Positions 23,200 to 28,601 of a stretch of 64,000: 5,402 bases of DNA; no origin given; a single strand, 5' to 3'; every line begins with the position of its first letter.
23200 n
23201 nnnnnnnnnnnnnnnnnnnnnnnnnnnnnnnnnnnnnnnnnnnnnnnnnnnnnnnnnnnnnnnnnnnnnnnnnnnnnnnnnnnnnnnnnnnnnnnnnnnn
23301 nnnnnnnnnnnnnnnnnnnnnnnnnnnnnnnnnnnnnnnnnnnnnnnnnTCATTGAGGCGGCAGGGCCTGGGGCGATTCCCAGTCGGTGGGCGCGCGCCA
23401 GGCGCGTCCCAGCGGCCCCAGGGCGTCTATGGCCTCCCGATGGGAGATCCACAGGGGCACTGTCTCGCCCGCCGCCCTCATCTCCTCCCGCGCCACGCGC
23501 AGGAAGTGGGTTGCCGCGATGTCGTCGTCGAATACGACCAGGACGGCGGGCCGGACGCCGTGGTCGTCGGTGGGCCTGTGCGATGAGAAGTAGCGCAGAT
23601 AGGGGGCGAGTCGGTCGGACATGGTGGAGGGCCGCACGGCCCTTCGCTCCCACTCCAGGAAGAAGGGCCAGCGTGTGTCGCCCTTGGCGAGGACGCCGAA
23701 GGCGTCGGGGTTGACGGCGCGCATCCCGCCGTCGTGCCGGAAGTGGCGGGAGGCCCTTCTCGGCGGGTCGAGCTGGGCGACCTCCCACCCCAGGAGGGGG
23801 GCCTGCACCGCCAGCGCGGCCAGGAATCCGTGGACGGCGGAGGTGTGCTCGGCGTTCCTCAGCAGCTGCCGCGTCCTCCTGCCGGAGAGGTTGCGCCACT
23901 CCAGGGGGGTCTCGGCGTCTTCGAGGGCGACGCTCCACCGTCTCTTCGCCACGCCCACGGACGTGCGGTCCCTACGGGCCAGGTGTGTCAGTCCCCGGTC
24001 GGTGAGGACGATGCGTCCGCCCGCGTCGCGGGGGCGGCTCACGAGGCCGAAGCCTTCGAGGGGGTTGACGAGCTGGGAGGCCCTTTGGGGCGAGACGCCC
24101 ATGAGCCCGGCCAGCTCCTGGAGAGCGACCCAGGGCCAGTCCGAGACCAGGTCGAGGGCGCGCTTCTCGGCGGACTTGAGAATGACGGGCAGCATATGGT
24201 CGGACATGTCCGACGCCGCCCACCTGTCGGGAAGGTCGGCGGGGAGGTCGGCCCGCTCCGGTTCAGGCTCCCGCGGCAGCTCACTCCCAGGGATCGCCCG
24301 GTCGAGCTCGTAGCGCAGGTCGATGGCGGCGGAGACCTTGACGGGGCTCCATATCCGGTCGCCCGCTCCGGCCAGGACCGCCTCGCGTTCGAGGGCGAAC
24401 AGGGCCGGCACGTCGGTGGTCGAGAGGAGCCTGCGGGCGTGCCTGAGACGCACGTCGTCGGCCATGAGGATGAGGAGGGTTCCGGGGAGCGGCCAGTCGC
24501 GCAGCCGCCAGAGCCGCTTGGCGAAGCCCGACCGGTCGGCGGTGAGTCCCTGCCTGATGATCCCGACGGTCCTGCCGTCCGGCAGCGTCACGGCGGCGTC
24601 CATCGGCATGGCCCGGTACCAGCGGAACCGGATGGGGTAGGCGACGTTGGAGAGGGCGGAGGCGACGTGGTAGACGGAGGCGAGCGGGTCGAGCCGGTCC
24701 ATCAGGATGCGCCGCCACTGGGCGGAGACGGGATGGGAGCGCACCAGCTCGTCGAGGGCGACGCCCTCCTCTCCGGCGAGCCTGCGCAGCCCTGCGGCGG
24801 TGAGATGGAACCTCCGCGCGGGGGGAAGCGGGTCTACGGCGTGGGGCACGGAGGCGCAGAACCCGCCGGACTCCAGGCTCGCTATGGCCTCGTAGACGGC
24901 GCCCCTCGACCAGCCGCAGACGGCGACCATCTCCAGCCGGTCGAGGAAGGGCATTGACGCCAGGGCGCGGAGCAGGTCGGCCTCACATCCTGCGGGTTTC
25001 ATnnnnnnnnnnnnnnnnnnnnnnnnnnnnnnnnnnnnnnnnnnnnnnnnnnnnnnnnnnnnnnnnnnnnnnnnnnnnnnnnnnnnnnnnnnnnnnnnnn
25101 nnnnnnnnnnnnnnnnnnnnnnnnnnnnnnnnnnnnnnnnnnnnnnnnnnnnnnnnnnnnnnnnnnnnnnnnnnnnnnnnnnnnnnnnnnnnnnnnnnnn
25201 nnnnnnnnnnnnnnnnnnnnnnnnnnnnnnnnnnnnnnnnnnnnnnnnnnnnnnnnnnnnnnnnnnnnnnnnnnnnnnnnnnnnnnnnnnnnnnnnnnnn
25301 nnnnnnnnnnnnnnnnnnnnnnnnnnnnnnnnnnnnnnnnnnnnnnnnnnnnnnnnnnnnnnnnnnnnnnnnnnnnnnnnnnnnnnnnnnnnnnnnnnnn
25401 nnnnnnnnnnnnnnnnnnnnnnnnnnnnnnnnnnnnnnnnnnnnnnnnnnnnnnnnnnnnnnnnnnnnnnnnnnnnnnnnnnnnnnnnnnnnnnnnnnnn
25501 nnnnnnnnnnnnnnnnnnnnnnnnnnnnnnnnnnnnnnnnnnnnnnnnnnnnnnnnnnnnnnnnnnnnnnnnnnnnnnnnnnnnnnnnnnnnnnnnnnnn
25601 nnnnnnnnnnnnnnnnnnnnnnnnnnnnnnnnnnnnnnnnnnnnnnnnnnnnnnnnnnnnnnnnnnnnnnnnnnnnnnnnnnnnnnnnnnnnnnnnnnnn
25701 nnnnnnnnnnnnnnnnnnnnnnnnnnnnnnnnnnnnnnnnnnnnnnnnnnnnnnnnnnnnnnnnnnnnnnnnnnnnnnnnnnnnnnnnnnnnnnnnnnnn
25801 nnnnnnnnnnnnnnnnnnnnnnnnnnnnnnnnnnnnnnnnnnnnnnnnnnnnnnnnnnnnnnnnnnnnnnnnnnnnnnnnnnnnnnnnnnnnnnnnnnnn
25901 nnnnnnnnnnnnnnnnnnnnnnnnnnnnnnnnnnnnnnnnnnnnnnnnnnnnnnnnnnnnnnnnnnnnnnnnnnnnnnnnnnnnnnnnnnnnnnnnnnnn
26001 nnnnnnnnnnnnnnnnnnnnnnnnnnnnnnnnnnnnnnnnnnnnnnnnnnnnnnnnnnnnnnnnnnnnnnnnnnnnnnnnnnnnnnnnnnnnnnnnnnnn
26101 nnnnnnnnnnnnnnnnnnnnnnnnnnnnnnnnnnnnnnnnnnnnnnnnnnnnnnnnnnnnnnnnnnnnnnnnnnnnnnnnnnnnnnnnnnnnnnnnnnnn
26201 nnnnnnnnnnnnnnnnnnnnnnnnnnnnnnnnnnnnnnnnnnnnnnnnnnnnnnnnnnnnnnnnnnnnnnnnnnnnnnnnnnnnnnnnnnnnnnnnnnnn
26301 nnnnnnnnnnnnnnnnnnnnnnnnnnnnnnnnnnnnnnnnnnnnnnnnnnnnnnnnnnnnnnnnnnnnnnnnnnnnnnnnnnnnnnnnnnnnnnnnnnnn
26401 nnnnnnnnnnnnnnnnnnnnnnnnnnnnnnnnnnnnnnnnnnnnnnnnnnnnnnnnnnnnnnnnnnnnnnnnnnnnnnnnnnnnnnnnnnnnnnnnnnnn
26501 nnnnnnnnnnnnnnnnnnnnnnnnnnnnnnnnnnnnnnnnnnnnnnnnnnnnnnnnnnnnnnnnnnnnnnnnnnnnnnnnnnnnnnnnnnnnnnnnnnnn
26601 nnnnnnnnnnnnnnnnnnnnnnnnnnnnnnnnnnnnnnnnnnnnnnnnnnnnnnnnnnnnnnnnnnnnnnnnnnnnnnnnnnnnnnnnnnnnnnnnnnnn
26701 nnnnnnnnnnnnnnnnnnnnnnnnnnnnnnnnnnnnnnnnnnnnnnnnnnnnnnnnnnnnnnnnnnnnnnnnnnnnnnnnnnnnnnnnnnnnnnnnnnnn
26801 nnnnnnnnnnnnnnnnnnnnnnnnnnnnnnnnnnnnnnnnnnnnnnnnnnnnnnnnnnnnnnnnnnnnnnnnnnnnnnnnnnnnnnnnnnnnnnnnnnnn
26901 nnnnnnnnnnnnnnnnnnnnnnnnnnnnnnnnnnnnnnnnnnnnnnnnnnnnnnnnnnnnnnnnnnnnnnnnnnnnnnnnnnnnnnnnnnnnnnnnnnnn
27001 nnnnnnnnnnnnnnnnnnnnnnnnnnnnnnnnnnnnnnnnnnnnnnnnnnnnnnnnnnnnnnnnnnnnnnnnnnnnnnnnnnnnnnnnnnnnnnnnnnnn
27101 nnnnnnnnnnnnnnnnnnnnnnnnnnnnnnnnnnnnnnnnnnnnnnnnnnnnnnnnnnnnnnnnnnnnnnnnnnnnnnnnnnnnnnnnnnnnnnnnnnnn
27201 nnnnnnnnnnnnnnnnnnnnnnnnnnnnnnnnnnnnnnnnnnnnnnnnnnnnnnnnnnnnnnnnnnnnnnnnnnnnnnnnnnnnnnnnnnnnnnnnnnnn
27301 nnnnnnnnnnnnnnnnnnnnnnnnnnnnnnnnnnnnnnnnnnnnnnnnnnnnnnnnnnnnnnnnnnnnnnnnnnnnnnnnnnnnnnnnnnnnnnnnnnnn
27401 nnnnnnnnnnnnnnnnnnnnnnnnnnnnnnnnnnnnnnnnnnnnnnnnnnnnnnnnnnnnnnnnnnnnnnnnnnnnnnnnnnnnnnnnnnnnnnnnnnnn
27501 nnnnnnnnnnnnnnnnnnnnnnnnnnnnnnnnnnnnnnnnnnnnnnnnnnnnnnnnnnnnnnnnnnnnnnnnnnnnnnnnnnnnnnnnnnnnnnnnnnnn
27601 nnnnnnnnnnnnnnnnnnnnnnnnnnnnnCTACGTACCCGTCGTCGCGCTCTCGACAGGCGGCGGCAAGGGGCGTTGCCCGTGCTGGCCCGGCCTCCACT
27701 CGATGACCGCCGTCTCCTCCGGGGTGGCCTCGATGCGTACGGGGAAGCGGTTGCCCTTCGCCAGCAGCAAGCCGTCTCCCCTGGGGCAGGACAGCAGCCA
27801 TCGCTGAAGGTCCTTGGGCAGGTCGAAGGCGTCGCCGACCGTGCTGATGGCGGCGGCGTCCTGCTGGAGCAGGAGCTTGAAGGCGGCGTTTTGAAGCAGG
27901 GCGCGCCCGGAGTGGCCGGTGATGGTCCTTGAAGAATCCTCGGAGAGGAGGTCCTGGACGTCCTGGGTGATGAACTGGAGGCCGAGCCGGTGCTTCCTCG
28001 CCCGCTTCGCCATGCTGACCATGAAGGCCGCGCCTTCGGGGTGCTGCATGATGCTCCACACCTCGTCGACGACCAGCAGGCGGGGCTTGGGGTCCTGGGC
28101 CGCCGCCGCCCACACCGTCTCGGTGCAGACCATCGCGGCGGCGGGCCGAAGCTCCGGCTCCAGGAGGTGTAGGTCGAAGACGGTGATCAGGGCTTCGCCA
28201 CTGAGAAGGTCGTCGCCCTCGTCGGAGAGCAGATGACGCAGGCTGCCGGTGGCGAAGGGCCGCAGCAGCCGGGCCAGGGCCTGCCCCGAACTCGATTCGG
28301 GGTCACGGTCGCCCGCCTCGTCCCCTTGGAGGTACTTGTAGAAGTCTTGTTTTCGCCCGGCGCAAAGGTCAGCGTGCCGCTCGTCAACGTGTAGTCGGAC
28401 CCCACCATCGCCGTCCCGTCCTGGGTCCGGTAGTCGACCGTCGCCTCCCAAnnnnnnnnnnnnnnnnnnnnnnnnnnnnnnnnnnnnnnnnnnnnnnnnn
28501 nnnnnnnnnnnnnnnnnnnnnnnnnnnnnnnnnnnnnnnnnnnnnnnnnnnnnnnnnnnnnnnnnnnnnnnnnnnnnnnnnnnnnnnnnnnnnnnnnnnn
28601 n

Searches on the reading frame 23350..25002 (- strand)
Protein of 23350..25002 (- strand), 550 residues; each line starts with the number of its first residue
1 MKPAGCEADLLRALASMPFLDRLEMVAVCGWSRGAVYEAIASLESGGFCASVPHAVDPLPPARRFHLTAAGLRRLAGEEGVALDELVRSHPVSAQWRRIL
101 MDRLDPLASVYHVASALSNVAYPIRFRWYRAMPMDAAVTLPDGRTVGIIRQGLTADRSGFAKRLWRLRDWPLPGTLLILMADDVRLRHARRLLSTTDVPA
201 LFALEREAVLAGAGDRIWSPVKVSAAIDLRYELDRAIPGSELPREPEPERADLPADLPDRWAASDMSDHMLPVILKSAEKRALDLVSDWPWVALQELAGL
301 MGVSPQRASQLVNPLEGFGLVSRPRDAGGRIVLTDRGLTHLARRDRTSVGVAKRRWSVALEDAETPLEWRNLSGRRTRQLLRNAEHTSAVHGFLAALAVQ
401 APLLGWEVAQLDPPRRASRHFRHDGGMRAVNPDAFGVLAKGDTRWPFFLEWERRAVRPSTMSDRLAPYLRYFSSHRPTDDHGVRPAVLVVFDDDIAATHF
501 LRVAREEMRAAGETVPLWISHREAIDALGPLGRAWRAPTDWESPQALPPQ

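Call 15: search_protein_families(library=pfam, proteins=[window:23350-25002:-], max_evalue=0.01)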
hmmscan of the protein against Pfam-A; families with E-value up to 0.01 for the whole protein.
window:23350-25002:- (550 aa): 3 families
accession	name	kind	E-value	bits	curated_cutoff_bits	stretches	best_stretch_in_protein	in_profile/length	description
PF13814.12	Replic_Relax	-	3.4e-06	27.7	25.3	1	331-486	60-190/191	Replication-relaxation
PF01047.28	MarR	-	0.00051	20.3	24.6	1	281-326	7-52/59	MarR family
PF12802.13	MarR_2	-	0.0006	20.4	27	0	292-329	21-58/61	MarR family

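Call 60: search_dna_similar(query=window:23350-25002:-, collection=plasmids, mode=protein, max_evalue=0.00001, max_rows=15)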
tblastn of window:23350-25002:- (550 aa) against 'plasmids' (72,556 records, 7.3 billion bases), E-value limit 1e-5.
No match.

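Call 70: search_solved_structures(query=window:23350-25002:-, max_evalue=1)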
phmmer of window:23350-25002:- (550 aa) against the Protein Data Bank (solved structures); distinct sequences matched with E-value up to 1: 3.
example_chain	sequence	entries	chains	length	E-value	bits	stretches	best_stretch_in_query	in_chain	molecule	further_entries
5n08_A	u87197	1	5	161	0.049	15.5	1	280-386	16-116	HTH-type transcriptional repressor NsrR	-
5n07_A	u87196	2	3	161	0.12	14.2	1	280-350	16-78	HTH-type transcriptional repressor NsrR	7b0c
3cta_A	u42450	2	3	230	0.46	12.3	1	287-341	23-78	Riboflavin kinase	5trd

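Call 71: search_protein_families(library=ncbifam, proteins=[window:23350-25002:-], max_evalue=0.01)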
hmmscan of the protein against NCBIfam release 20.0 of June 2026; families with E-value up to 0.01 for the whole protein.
window:23350-25002:- (550 aa): 0 families

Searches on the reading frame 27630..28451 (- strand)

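Call 56: search_protein_families(library=pfam, proteins=[window:27630-28451:-], max_evalue=0.001)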
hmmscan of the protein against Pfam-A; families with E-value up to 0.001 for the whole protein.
window:27630-28451:- (273 aa): 2 families
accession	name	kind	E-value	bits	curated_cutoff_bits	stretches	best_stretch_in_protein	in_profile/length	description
PF12846.13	AAA_10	-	2.2e-07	30.7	27.5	1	119-177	236-295/362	AAA-like domain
PF19044.6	P-loop_TraG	-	1.8e-06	27.3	25.8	1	35-198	163-319/413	TraG P-loop domain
